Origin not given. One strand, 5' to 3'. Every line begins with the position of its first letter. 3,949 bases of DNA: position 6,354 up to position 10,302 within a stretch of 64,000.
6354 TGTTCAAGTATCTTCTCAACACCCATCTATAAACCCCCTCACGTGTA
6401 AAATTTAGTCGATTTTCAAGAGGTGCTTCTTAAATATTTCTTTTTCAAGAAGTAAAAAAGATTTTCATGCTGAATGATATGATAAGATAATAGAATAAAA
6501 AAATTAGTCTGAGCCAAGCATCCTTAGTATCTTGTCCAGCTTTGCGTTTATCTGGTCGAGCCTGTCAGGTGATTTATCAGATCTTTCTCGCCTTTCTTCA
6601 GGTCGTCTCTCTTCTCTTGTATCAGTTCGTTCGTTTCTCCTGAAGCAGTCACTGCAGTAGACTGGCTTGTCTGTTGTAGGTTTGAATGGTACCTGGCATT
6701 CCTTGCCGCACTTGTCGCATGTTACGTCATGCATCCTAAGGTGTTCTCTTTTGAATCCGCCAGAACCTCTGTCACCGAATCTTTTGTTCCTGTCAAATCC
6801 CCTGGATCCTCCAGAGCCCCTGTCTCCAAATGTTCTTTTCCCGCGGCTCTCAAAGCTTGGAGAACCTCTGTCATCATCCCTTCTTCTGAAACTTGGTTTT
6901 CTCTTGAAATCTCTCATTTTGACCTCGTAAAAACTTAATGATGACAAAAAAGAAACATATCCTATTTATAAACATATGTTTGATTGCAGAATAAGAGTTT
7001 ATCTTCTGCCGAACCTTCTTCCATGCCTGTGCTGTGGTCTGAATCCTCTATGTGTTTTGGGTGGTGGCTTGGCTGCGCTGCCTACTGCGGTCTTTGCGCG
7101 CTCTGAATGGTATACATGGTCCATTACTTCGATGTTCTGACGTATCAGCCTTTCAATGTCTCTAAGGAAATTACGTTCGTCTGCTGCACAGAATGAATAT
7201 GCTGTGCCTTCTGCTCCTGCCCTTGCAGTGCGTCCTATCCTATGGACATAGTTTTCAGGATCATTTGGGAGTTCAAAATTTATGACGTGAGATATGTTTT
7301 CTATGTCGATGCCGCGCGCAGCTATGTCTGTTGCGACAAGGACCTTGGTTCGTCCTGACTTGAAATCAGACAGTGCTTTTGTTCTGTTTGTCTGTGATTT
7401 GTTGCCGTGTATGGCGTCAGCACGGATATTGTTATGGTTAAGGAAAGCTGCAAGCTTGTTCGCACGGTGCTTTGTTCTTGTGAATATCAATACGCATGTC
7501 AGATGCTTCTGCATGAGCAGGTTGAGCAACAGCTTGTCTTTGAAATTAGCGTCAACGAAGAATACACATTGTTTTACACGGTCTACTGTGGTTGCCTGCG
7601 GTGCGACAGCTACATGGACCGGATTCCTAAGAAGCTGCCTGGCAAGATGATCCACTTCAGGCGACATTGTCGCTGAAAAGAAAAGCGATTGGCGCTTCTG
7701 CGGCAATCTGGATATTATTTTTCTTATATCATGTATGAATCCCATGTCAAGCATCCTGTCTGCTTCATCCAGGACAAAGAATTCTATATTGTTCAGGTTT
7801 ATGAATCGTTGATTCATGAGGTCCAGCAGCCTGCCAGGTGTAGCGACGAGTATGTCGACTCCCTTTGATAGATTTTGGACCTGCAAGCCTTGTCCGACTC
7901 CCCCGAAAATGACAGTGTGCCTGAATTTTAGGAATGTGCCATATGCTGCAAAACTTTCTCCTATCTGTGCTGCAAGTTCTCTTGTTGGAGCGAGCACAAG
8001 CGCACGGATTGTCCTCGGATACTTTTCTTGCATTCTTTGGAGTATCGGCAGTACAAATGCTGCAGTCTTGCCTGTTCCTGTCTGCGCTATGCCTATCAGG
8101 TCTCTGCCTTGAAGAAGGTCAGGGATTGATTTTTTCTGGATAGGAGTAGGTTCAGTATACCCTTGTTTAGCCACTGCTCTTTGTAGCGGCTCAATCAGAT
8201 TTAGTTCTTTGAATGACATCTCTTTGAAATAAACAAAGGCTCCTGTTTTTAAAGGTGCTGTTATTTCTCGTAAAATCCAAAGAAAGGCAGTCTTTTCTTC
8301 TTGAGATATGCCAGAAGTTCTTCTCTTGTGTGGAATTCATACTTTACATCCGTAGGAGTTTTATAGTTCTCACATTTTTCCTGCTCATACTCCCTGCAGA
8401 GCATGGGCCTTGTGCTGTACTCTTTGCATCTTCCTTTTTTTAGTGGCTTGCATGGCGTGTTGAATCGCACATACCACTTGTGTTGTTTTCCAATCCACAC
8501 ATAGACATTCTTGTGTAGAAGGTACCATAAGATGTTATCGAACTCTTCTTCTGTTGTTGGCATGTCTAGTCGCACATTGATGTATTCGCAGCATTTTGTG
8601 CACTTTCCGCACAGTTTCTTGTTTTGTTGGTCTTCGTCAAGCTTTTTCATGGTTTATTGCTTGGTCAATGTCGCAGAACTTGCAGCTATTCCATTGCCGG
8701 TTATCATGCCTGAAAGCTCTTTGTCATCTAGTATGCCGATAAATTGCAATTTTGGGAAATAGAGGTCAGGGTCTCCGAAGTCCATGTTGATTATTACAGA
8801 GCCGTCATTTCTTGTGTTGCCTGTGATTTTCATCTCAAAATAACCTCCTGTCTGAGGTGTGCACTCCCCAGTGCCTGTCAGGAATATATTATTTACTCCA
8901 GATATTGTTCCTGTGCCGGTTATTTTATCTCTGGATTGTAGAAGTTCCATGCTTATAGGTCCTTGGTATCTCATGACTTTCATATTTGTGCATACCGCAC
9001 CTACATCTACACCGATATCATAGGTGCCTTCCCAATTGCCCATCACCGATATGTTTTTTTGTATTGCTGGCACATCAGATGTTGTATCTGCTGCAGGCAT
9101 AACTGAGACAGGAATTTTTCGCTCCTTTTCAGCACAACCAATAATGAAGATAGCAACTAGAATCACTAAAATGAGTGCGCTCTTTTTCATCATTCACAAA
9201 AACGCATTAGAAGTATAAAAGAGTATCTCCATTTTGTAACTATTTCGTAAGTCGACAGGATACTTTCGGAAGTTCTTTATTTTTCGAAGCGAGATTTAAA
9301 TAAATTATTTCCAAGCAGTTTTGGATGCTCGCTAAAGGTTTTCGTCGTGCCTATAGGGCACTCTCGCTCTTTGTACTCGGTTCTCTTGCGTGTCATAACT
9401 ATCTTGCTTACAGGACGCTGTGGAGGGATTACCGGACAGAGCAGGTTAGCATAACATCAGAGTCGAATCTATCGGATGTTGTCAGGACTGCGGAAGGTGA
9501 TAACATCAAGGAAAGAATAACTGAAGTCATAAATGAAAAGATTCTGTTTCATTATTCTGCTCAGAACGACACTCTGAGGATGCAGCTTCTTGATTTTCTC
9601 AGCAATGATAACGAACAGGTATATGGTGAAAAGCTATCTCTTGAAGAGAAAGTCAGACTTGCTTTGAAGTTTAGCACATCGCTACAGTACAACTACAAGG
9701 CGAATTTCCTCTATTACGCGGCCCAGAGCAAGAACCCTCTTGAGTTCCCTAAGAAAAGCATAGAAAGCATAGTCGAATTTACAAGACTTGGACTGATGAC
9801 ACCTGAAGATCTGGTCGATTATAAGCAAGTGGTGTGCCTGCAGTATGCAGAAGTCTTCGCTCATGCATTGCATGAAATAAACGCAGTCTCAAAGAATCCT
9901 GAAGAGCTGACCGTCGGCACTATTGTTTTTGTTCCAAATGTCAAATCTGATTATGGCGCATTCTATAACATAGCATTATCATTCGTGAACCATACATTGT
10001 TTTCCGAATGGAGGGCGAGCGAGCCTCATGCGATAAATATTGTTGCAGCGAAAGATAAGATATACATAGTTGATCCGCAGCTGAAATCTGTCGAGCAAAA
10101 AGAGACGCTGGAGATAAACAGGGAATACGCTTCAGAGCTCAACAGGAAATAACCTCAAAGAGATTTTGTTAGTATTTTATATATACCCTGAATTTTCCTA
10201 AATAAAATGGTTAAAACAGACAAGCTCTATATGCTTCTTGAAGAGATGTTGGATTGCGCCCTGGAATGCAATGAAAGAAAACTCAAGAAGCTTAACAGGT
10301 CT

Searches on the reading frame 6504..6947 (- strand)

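Call 43: search_protein_families(library=pfam, proteins=[window:6504-6947:-])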
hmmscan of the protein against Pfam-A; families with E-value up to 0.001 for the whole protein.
window:6504-6947:- (147 aa): 1 family
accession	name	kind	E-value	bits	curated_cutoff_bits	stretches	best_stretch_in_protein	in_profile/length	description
PF23477.1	zf_Tbcl_2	-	7e-18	64.5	27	1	71-105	2-36/37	Probable treble clef zinc finger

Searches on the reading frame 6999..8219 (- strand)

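Call 43: search_protein_families(library=pfam, proteins=[window:6999-8219:-])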
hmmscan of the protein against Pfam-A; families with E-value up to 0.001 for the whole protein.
window:6999-8219:- (406 aa): 4 families
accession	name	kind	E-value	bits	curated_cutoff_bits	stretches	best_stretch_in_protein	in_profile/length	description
PF00270.35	DEAD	-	1.1e-52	178.6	26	1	25-190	1-165/167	DEAD/DEAH box helicase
PF00271.37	Helicase_C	-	1.7e-33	115.6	23.5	1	227-335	2-110/110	Helicase conserved C-terminal domain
PF04851.21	ResIII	-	2.2e-09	37.9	22.5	1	26-185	6-162/164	Type III restriction enzyme, res subunit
PF06862.17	Utp25_C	-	0.0002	21.5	32.8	1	226-326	32-135/190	Utp25, C-terminal domain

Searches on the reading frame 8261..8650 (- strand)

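Call 43: search_protein_families(library=pfam, proteins=[window:8261-8650:-])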
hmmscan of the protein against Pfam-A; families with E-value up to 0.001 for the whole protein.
window:8261-8650:- (129 aa): 1 family
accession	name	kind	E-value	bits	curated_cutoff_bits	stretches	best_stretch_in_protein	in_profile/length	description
PF03692.20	CxxCxxCC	-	6.9e-08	33.5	23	1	14-97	2-78/85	Putative zinc- or iron-chelating domain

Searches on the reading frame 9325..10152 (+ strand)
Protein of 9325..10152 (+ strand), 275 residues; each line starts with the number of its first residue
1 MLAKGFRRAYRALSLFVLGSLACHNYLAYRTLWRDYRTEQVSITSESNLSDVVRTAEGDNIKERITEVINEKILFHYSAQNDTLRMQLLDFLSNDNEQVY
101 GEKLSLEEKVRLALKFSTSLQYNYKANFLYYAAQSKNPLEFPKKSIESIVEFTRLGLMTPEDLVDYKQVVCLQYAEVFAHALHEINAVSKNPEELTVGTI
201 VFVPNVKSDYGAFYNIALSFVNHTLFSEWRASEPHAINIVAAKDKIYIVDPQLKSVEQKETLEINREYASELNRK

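Call 43: search_protein_families(library=pfam, proteins=[window:9325-10152:+])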
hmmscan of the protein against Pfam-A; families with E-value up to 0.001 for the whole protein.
window:9325-10152:+ (275 aa): 1 family
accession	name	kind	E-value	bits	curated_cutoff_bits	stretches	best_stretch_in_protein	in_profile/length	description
PF04473.18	DUF553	-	4.1e-05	23.5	20.5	0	114-187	23-80/140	Transglutaminase-like domain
